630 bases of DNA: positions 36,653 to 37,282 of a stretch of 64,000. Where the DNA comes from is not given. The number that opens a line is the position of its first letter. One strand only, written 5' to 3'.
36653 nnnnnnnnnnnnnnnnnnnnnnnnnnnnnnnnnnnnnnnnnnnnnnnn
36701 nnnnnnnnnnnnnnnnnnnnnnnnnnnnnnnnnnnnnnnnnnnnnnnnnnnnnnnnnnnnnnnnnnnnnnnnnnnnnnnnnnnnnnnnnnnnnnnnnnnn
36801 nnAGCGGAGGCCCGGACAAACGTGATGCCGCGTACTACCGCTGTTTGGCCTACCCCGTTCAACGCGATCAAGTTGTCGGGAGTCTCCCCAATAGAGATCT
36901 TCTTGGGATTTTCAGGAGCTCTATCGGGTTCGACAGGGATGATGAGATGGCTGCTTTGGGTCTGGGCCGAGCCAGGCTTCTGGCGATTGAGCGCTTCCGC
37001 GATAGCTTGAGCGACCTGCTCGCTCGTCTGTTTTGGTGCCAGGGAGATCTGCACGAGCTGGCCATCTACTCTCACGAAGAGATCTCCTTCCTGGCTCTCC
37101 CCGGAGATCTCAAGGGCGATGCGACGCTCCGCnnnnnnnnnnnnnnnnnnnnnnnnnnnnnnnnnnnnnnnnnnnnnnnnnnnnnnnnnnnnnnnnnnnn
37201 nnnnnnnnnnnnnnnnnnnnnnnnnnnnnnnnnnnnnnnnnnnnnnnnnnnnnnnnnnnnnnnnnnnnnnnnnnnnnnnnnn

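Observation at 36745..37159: SecY carries a ~115-residue insertion in the TM7-TM8 periplasmic loop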

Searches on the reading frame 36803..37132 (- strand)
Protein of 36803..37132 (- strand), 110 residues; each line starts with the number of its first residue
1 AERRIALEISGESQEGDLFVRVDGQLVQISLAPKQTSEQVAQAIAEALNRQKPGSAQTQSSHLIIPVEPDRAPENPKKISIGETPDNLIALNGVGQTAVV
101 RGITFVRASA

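Call 39: find_homologous_proteins(query=A4, max_evalue=0.001)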
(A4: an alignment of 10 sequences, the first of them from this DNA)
Query A4 (10 sequences) (110 aa, profile of the alignment): 11 proteins with E <= 0.001 among 3644 candidates.
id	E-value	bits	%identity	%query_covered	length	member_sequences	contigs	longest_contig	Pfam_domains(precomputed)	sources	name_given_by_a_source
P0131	7.1e-40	153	37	93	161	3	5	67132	PF18203.7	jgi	jgi:hypothetical protein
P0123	8.0e-40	153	35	93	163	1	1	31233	PF18203.7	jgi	jgi:hypothetical protein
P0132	1.0e-33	133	35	93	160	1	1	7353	PF18203.7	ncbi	-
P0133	1.9e-32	129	34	93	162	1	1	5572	PF18203.7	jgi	-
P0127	4.1e-32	128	30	93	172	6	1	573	PF18203.7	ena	-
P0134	7.8e-32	127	38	93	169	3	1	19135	PF18203.7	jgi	jgi:hypothetical protein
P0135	2.1e-31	126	42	80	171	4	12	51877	PF18203.7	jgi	jgi:hypothetical protein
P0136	2.2e-31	126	35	92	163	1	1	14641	PF18203.7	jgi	jgi:hypothetical protein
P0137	5.3e-31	125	34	93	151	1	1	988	PF18203.7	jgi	jgi:hypothetical protein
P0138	4.9e-30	121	32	93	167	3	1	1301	PF18203.7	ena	-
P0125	1.2e-27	114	36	72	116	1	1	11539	PF18203.7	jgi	jgi:hypothetical protein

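Call 40: list_cluster_members(proteins=[P0132, P0131, P0135, P0134, P0122, P0124, P0121, P0128, P0130])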
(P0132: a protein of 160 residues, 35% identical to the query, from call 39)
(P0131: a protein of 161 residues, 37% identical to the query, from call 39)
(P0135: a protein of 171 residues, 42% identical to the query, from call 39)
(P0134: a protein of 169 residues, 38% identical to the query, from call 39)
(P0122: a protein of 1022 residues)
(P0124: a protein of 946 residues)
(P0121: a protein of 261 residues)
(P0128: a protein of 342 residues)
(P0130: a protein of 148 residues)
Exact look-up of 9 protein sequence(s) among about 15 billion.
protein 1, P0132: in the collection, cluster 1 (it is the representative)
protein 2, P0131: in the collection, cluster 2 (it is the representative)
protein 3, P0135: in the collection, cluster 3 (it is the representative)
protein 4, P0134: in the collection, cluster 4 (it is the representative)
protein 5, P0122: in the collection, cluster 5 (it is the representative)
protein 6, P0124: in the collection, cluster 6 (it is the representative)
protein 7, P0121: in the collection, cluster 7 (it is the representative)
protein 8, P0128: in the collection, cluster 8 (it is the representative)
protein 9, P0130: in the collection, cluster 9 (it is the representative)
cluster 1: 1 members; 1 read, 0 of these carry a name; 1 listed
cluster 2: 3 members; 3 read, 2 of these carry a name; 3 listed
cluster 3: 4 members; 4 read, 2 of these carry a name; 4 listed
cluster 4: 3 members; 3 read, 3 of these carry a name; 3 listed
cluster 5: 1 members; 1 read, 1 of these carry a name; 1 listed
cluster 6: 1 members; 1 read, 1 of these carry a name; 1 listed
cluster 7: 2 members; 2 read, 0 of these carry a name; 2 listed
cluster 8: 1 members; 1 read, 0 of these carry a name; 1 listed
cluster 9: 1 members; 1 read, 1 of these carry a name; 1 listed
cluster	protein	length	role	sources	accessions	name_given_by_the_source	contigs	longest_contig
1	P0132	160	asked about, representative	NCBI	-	-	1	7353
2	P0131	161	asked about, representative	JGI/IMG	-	hypothetical protein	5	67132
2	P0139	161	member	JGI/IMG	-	hypothetical protein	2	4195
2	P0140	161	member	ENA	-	-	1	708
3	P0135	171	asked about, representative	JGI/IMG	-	hypothetical protein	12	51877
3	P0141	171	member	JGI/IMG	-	hypothetical protein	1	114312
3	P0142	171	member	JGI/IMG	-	-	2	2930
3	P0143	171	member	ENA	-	-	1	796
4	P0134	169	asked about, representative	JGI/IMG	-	hypothetical protein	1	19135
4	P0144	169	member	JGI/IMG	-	hypothetical protein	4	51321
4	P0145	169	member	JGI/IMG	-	hypothetical protein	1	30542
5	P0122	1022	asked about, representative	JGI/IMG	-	hypothetical protein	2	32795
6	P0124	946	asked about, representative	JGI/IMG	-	hypothetical protein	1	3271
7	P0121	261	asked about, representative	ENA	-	-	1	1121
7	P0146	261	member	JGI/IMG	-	-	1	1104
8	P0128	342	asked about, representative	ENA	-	-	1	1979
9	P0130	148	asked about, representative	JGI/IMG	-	hypothetical protein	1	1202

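Call 41: find_related_loci(query=A4, collection=metagenome_contigs, flank=4000)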
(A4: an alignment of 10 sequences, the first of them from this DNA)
Query A4 (110 aa) in metagenome_contigs; peptide patterns used: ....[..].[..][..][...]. (x = any residue, [..] = any of these).
90 stretches matched a pattern; 7 encode a relative of the query (tblastn E <= 1e-3); 7 distinct loci.
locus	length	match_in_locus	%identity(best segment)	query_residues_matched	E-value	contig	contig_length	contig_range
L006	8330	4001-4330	93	1-110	4e-66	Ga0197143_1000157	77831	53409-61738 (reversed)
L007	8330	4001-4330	91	1-110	2e-65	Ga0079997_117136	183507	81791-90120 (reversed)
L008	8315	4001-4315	85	1-110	3e-58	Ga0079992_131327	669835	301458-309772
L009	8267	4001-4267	39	5-100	4e-13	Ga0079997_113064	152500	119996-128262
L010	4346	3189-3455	38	5-100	7e-13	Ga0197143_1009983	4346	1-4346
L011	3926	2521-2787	38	5-100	9e-13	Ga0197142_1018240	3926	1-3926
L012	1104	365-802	34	5-105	2e-9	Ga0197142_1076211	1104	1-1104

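Call 43: find_encoding_contigs(protein=P0132, flank=4000, max_places=4)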
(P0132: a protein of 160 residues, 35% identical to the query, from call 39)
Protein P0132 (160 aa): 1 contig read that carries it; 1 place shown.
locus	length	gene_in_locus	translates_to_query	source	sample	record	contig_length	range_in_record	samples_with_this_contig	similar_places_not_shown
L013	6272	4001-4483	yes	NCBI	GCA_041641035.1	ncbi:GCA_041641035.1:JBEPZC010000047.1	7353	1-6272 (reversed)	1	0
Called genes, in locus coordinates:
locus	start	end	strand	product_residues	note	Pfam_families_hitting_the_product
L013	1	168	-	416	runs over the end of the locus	?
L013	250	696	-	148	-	PF03264:Cytochrom_NNT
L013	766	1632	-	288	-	PF06267:DUF1028, PF08823:PG_binding_2, PF01471:PG_binding_1 (weak)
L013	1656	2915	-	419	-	PF05496:RuvB_N, PF00004:AAA, PF16193:AAA_assoc_2, PF12002:MgsA_C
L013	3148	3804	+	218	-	PF13545:HTH_Crp_2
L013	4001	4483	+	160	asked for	PF18203:IPTL-CTERM (weak)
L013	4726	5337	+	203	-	PF09721:Exosortase_EpsH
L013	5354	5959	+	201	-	-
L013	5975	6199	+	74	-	-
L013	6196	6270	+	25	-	?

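Call 51: search_protein_families(library=ncbifam, proteins=[L013:4726-5337:+, L013:5354-5959:+], max_evalue=0.001)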
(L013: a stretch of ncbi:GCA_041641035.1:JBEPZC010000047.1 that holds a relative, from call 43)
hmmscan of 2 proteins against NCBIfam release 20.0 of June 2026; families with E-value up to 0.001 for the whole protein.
L013:4726-5337:+ (203 aa): 9 families
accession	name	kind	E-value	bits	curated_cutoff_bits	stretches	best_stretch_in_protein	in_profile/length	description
TIGR04177.1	exosort_XrtH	exception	1e-26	93.8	86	1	46-192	5-153/158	exosortase H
TIGR04144.1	archaeo_VPXXXP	exception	2.4e-26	92.6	150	1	44-197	4-156/156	archaeosortase B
TIGR04178.1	exo_archaeo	signature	5.9e-17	61.8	23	1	106-190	2-93/97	exosortase/archaeosortase family protein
NF046081.1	exosort_XrtX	exception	8.8e-17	61.5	170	1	51-194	15-162/168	exosortase X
TIGR04300.1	exosort_XrtM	exception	4.8e-12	46.6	125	1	103-191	53-141/150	exosortase family protein XrtM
TIGR04128.1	exoso_Fjoh_1448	exception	1.3e-10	41.8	90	1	97-194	75-172/174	exosortase family protein XrtF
TIGR04124.1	archaeo_artE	exception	2e-10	40.9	95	1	58-193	16-150/153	archaeosortase family protein ArtE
TIGR04125.1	exosort_PGF_TRM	exception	3.2e-07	30.1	75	1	61-165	94-206/271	archaeosortase A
NF046083.1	exosort_XrtY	exception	2.9e-05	24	160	1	103-176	81-153/168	exosortase Y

L013:5354-5959:+ (201 aa): 0 families

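Call 58: find_homologous_proteins(query=L013:1656-2915:-, max_evalue=1e-50)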
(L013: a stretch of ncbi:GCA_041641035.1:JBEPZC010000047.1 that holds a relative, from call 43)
Query L013:1656-2915:- (419 aa): 8000 proteins with E <= 1e-50 among 8000 candidates; the best 120 are listed.
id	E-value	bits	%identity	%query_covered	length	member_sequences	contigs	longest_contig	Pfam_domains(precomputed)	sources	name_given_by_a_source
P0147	1.6e-278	941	100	100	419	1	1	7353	PF16193.12,PF00004.36,PF05496.19,PF12002.14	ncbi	-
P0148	9.5e-249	843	90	99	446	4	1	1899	PF13173.13,PF16193.12,PF00004.36,PF05496.19,PF12002.14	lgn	-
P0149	2.5e-248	842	90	98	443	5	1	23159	PF13173.13,PF16193.12,PF00004.36,PF05496.19,PF07728.21,PF12002.14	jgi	jgi:putative ATPase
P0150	1.2e-247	839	90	98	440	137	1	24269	PF13173.13,PF16193.12,PF00004.36,PF05496.19,PF07728.21,PF12002.14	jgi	jgi:putative ATPase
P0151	2.3e-247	838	90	98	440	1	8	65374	PF13173.13,PF16193.12,PF00004.36,PF05496.19,PF07728.21,PF12002.14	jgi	jgi:putative ATPase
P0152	2.8e-247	838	90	98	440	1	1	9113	PF13173.13,PF16193.12,PF00004.36,PF05496.19,PF07728.21,PF12002.14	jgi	jgi:putative ATPase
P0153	3.5e-247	838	89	100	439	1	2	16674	PF13173.13,PF16193.12,PF00004.36,PF05496.19,PF12002.14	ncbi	-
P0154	3.9e-247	838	90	98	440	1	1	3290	PF13173.13,PF16193.12,PF00004.36,PF05496.19,PF07728.21,PF12002.14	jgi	-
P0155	1.0e-246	836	90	98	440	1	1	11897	PF13173.13,PF16193.12,PF00004.36,PF05496.19,PF07728.21,PF12002.14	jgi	jgi:putative ATPase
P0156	1.1e-246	836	90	98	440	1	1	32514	PF13173.13,PF16193.12,PF00004.36,PF05496.19,PF07728.21,PF12002.14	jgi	jgi:putative ATPase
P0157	1.3e-246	836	88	99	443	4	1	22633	PF13173.13,PF16193.12,PF00004.36,PF05496.19,PF12002.14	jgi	-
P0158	1.9e-246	835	88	100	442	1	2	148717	PF13173.13,PF16193.12,PF00004.36,PF05496.19,PF12002.14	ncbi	-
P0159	2.3e-246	835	89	99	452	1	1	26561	PF16193.12,PF00004.36,PF05496.19,PF12002.14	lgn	-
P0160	8.6e-246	833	89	98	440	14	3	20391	PF13173.13,PF16193.12,PF00004.36,PF05496.19,PF07728.21,PF12002.14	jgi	jgi:putative ATPase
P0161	1.4e-245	833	90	98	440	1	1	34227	PF13173.13,PF16193.12,PF00004.36,PF05496.19,PF07728.21,PF12002.14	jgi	jgi:putative ATPase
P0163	8.0e-244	827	88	99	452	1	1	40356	PF13173.13,PF16193.12,PF00004.36,PF05496.19,PF12002.14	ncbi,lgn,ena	-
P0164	2.2e-243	825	88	99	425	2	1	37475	PF16193.12,PF00004.36,PF05496.19,PF12002.14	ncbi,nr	ncbi:MAG: replication-associated recombination protein A, partial [Candidatus Bipolaricaulota bacter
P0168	8.0e-243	823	87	99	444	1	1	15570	PF13173.13,PF16193.12,PF00004.36,PF05496.19,PF07728.21,PF12002.14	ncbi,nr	ncbi:MAG: replication-associated recombination protein A [Candidatus Bipolaricaulota bacterium]|nr:r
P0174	9.8e-238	807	86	100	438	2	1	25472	PF16193.12,PF00004.36,PF05496.19,PF12002.14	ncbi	-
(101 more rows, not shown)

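Call 59: find_encoding_contigs(protein=P0168, flank=4000, max_places=3)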
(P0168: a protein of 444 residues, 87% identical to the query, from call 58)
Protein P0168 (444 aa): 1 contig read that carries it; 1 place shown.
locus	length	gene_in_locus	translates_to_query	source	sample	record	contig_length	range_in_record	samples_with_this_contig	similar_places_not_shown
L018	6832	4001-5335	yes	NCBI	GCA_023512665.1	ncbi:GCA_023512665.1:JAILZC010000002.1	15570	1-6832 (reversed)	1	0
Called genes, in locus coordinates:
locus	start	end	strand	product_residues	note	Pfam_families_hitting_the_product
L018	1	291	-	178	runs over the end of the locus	-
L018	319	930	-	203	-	PF09721:Exosortase_EpsH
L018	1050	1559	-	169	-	PF18203:IPTL-CTERM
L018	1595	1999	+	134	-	-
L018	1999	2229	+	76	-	PF07927:HicA_toxin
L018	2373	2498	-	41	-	PF18203:IPTL-CTERM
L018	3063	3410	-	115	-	PF13545:HTH_Crp_2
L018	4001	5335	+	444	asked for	PF05496:RuvB_N, PF00004:AAA, PF07728:AAA_5 (weak), PF13173:AAA_14 (weak), PF16193:AAA_assoc_2, PF12002:MgsA_C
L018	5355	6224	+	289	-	PF06267:DUF1028, PF08823:PG_binding_2, PF01471:PG_binding_1 (faint)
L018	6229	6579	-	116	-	PF02452:PemK_toxin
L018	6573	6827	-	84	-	-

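Call 60: find_encoding_contigs(protein=P0164, flank=4000, max_places=3)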
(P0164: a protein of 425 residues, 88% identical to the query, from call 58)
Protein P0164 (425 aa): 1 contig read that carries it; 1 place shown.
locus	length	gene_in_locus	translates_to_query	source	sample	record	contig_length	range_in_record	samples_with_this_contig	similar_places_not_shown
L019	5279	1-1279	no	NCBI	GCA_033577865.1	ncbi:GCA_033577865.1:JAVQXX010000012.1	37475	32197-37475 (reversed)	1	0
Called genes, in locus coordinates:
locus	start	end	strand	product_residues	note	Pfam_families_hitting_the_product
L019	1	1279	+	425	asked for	PF05496:RuvB_N, PF00004:AAA, PF16193:AAA_assoc_2, PF12002:MgsA_C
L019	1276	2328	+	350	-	-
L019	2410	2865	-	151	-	PF00011:HSP20, PF17886:ArsA_HSP20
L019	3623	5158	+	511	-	PF02142:MGS, PF01808:AICARFT_IMPCHas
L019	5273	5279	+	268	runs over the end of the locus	PF00702:Hydrolase, PF12710:HAD (weak), PF13419:HAD_2, PF13242:Hydrolase_like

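Call 61: find_encoding_contigs(protein=P0158, flank=4000, max_places=3)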
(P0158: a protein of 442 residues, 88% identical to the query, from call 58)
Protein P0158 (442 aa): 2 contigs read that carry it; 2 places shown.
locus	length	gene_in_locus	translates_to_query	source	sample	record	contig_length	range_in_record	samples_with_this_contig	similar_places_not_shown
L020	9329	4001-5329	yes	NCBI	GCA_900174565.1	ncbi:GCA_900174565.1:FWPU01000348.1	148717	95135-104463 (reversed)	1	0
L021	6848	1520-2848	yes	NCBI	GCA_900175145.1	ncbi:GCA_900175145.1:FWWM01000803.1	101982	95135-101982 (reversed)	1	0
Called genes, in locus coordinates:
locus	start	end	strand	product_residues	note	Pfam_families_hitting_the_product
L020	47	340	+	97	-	-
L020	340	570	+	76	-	PF07927:HicA_toxin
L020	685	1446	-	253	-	PF00092:VWA, PF13519:VWA_2, PF18203:IPTL-CTERM (weak)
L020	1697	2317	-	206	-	PF18203:IPTL-CTERM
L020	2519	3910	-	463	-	PF13545:HTH_Crp_2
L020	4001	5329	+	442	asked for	PF05496:RuvB_N, PF00004:AAA, PF13173:AAA_14 (weak), PF16193:AAA_assoc_2, PF12002:MgsA_C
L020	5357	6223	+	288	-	PF06267:DUF1028, PF08823:PG_binding_2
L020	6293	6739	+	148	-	PF03264:Cytochrom_NNT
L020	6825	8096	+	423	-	PF02335:Cytochrom_C552, PF22113:Mtrc-MtrF_II-IV_dom (faint), PF14522:Cytochrome_C7 (faint)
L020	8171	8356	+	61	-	-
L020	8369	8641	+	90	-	PF13358:DDE_3 (weak)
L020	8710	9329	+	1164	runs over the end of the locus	PF00486:Trans_reg_C, PF13428:TPR_14 (faint), PF03704:BTAD, PF13191:AAA_16, PF13401:AAA_22 (weak), PF13424:TPR_12, PF17874:TPR_MalT, PF13424:TPR_12, +8 more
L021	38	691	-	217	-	PF13545:HTH_Crp_2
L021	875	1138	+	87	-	PF02604:PhdYeFM_antitox (weak)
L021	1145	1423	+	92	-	PF05016:ParE_toxin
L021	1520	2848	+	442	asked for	PF05496:RuvB_N, PF00004:AAA, PF13173:AAA_14 (weak), PF16193:AAA_assoc_2, PF12002:MgsA_C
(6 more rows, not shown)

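Call 62: find_encoding_contigs(protein=P0153, flank=4000, max_places=3)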
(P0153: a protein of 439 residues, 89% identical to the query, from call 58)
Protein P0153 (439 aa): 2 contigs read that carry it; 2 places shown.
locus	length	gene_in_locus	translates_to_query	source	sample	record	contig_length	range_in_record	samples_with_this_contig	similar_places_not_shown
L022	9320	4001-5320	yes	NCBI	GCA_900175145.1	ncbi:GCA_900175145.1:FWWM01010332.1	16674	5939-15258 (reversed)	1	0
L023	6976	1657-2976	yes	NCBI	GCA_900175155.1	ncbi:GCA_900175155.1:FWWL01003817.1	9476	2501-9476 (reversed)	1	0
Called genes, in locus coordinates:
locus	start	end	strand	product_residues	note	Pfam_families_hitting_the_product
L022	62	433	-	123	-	PF01927:Mut7-C, PF18480:DUF5615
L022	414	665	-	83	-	PF04255:DUF433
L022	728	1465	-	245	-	PF00092:VWA, PF13519:VWA_2, PF18203:IPTL-CTERM (weak)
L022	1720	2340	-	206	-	PF18203:IPTL-CTERM (weak)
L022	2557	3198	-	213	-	PF13545:HTH_Crp_2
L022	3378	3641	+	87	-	PF02604:PhdYeFM_antitox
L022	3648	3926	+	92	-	PF05016:ParE_toxin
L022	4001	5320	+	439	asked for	PF05496:RuvB_N, PF00004:AAA, PF13173:AAA_14 (weak), PF16193:AAA_assoc_2, PF12002:MgsA_C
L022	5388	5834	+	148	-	PF03264:Cytochrom_NNT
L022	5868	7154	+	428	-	PF02335:Cytochrom_C552, PF22113:Mtrc-MtrF_II-IV_dom (faint), PF14522:Cytochrome_C7 (faint)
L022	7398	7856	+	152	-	PF00011:HSP20, PF17886:ArsA_HSP20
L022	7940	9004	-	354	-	-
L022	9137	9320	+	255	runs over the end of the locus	PF00142:Fer4_NifH (weak), PF01656:CbiA, PF02374:ArsA_ATPase (faint), PF06564:CBP_BcsQ (faint), PF09140:MipZ, PF10609:ParA (weak), PF13614:AAA_31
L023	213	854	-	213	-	PF13545:HTH_Crp_2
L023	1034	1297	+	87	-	PF02604:PhdYeFM_antitox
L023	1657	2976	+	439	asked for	PF05496:RuvB_N, PF00004:AAA, PF13173:AAA_14 (weak), PF16193:AAA_assoc_2, PF12002:MgsA_C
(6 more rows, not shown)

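Call 63: find_encoding_contigs(protein=P0174, flank=4000, max_places=3)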
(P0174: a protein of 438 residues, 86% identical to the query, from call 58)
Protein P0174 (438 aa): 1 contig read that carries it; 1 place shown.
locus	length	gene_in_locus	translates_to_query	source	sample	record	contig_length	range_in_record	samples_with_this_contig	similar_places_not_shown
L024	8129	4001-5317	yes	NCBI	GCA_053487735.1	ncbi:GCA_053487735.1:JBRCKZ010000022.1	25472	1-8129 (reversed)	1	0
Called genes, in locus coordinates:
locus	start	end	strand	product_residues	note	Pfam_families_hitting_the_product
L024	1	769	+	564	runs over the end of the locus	PF00496:SBP_bac_5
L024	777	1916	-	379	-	PF00285:Citrate_synt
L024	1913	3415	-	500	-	PF01293:PEPCK_ATP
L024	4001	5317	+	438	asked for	PF05496:RuvB_N, PF00004:AAA, PF16193:AAA_assoc_2, PF12002:MgsA_C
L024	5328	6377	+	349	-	-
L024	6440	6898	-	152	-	PF27746:Small_heat_shock_put (weak), PF00011:HSP20, PF17886:ArsA_HSP20 (weak)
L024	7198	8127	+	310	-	?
